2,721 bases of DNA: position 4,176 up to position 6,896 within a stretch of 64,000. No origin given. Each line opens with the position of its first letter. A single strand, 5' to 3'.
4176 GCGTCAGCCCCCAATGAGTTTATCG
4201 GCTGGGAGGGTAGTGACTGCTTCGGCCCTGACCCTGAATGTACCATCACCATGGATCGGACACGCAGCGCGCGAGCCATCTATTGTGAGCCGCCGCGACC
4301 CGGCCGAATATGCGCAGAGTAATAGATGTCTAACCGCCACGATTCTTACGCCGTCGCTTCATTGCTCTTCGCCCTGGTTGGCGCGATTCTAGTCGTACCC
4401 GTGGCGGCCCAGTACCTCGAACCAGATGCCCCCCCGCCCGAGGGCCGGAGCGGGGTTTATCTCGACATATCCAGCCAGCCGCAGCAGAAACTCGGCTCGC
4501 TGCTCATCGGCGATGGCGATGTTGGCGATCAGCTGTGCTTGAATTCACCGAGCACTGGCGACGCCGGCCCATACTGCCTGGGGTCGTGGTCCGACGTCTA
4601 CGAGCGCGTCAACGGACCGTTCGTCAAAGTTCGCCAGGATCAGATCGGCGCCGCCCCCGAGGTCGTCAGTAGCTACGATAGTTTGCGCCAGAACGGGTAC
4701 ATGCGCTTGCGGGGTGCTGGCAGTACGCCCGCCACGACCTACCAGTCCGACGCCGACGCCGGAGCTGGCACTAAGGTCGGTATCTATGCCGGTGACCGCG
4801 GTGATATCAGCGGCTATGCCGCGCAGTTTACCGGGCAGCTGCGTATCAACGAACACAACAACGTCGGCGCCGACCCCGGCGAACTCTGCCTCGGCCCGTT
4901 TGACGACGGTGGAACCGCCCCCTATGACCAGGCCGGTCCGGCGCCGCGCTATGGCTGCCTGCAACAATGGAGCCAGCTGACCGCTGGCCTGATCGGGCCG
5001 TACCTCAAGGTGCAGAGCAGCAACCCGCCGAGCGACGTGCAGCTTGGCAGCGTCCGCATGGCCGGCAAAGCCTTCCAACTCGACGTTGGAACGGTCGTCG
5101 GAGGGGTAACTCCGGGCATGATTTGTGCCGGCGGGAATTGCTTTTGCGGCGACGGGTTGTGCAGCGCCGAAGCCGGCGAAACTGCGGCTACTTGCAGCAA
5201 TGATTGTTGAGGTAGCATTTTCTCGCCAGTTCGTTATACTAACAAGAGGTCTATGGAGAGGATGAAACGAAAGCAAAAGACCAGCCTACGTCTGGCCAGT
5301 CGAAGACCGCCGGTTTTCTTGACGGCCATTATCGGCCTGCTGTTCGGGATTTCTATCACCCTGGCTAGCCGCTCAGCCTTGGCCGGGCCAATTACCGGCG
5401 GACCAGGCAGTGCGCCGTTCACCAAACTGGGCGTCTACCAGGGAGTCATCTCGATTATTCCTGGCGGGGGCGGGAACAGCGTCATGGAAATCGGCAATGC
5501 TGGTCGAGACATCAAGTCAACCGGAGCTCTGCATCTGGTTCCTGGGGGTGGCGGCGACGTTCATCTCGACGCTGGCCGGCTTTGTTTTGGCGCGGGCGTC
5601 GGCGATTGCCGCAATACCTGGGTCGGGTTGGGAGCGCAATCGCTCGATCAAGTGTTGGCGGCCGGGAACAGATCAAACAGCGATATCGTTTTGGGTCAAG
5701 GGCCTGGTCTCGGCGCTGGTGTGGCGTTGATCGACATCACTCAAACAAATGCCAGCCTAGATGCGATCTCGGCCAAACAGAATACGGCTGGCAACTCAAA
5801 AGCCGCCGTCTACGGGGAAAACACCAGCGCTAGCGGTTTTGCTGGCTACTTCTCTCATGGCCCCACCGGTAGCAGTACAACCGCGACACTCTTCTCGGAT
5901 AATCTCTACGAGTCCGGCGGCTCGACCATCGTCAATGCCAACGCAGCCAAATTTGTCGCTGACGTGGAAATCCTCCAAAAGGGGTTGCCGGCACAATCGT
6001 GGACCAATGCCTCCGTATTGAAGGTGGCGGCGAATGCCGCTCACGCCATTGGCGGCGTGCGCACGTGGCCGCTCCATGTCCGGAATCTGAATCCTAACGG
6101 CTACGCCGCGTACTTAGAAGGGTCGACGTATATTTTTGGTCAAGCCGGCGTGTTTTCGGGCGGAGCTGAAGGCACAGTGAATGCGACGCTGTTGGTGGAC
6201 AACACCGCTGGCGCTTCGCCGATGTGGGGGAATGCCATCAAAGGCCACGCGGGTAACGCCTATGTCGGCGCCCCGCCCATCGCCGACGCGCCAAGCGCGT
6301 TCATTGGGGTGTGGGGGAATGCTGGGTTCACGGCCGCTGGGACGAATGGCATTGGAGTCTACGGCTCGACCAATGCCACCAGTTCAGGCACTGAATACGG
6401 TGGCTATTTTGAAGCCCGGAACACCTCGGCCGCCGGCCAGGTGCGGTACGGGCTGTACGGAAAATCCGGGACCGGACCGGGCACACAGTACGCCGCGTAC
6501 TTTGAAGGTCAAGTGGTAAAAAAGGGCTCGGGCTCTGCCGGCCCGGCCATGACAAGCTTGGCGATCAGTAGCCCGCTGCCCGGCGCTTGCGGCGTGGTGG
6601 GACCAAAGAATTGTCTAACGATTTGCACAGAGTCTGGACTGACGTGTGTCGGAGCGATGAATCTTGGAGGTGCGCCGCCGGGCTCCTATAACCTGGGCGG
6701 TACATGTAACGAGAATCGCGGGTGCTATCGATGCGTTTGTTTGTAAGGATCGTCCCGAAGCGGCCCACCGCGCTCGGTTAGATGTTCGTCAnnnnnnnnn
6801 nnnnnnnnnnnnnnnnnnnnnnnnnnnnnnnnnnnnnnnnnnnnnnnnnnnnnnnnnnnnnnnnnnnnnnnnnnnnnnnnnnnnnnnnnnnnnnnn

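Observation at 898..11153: Paralogous cluster of secreted cysteine-module proteins plus a 1453-aa anchored giant, directly upstream of the type IV pilus promoter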

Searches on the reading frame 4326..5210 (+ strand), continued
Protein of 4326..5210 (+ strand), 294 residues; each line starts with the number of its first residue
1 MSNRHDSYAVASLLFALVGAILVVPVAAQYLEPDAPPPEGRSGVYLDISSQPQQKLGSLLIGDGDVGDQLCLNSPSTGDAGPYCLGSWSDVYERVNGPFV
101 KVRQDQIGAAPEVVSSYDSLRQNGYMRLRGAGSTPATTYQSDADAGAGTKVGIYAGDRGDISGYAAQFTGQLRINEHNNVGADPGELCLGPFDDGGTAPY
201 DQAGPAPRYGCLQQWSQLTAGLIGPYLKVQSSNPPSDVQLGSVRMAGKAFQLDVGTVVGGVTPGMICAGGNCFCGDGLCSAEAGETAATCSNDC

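Call 121: find_encoding_contigs(protein=P0135, flank=10000, max_places=1)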
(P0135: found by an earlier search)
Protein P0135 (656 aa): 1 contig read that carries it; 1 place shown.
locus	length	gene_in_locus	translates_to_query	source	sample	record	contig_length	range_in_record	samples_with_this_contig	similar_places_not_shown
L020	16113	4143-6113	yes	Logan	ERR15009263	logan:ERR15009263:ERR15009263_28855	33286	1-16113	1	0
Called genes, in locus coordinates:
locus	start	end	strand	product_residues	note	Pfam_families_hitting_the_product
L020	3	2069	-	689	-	?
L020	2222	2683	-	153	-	-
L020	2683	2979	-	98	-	-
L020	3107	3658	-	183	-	PF04011:LemA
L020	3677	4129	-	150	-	-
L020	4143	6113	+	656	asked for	PF18998:Flg_new_2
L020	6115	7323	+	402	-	PF18998:Flg_new_2 (weak)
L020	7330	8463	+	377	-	-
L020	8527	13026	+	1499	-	-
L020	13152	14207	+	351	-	PF11104:PilM_2, PF08841:DDR (faint), PF06723:MreB_Mbl (weak), PF14450:FtsA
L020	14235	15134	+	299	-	-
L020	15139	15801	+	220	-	PF04350:PilO (faint)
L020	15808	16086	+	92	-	-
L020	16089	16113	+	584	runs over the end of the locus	PF05157:MshEN, PF00437:T2SSE, PF13555:AAA_29 (faint)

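Call 122: find_encoding_contigs(protein=P0100, flank=10000, max_places=1)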
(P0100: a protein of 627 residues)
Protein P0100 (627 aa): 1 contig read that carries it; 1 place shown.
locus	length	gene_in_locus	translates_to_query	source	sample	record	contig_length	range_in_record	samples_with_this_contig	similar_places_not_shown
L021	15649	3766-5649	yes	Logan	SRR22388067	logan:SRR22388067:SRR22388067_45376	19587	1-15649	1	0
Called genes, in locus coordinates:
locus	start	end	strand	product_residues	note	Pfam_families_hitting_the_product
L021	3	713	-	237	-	?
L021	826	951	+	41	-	-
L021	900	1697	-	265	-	PF25231:DUF7847 (weak)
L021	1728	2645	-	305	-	PF01435:Peptidase_M48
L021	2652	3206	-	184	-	PF04011:LemA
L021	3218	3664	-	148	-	-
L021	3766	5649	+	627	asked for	PF18998:Flg_new_2 (weak)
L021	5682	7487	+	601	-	PF18998:Flg_new_2 (weak)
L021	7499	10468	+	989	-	-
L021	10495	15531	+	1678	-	-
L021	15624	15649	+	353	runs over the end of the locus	PF08841:DDR (faint), PF11104:PilM_2, PF06723:MreB_Mbl (weak), PF14450:FtsA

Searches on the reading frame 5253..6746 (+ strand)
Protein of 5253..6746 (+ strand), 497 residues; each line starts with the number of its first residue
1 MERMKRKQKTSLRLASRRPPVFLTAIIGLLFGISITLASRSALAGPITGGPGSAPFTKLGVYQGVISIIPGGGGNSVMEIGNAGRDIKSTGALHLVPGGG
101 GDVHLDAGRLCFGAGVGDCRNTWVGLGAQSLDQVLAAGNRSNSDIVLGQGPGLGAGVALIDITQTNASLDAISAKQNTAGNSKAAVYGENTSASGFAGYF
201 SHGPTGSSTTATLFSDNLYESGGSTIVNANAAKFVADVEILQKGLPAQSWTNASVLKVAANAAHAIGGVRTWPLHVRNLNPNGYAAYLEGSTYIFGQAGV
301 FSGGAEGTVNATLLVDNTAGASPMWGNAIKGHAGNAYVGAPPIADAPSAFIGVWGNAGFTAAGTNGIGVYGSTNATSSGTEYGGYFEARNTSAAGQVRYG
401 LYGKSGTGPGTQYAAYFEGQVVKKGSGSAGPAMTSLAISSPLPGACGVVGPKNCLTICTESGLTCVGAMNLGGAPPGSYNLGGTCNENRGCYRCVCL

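Call 8: search_protein_families(library=pfam, proteins=[window:5253-6746:+], max_evalue=1)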
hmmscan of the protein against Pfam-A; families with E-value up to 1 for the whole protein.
window:5253-6746:+ (497 aa): 0 families

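Call 9: search_protein_families(library=ncbifam, proteins=[window:5253-6746:+], max_evalue=1)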
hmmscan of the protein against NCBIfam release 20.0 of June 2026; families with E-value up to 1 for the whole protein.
window:5253-6746:+ (497 aa): 0 families

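Call 75: list_cluster_members(proteins=[L005:13630-18243:+, L008:15965-20584:+, L009:13074-17858:+, L010:12894-17402:+, L011:12962-17515:+, window:5253-6743:+, L001:6117-6986:+, L010:9114-9992:+, L010:6388-8259:+, L008:14345-15151:+])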
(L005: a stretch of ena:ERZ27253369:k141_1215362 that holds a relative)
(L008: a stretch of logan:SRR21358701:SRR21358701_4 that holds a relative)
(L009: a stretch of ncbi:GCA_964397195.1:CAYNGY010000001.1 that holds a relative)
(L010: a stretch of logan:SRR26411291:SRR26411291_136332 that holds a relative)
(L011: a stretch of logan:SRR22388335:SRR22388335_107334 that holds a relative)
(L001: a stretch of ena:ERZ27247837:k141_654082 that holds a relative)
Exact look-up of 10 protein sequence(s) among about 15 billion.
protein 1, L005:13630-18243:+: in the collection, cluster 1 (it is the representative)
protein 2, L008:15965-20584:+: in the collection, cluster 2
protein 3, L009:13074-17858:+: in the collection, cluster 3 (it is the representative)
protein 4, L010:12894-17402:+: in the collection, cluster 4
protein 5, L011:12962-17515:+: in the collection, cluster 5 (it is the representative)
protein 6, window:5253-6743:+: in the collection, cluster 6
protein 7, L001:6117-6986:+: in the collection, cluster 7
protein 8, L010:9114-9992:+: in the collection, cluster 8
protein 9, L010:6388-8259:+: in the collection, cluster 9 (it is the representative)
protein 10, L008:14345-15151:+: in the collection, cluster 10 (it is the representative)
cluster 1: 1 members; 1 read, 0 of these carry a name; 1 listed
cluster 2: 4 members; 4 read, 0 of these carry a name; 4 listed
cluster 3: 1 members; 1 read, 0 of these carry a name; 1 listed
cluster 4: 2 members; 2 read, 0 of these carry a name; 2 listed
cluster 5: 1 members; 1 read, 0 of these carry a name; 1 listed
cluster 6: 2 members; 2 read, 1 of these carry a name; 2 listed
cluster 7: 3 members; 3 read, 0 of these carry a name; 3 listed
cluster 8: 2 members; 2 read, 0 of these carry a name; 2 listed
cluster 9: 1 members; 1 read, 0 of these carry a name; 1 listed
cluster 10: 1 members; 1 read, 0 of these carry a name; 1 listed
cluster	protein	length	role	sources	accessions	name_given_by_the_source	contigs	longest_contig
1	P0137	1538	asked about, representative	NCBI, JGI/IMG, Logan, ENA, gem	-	-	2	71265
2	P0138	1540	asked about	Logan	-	-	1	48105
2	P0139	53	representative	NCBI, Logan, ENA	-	-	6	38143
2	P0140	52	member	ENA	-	-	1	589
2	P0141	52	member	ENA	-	-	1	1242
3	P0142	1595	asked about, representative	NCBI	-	-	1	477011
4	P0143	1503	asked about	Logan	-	-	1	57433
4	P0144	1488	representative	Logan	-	-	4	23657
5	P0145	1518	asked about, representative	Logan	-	-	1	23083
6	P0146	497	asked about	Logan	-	-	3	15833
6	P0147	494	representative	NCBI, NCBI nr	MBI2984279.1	MAG: hypothetical protein HYY50_01510 [Candidatus Kerfeldbacteria bacterium] | hypothetical protein [Candidatus Kerfeldbacteria bacterium]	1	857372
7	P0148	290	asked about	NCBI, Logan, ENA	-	-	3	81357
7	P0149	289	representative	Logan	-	-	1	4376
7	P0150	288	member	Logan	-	-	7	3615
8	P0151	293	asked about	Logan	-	-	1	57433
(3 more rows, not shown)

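Call 78: search_protein_families(library=phrogs, proteins=[window:5253-6746:+], max_evalue=0.1)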
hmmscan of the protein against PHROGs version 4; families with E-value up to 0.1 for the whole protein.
window:5253-6746:+ (497 aa): 0 families
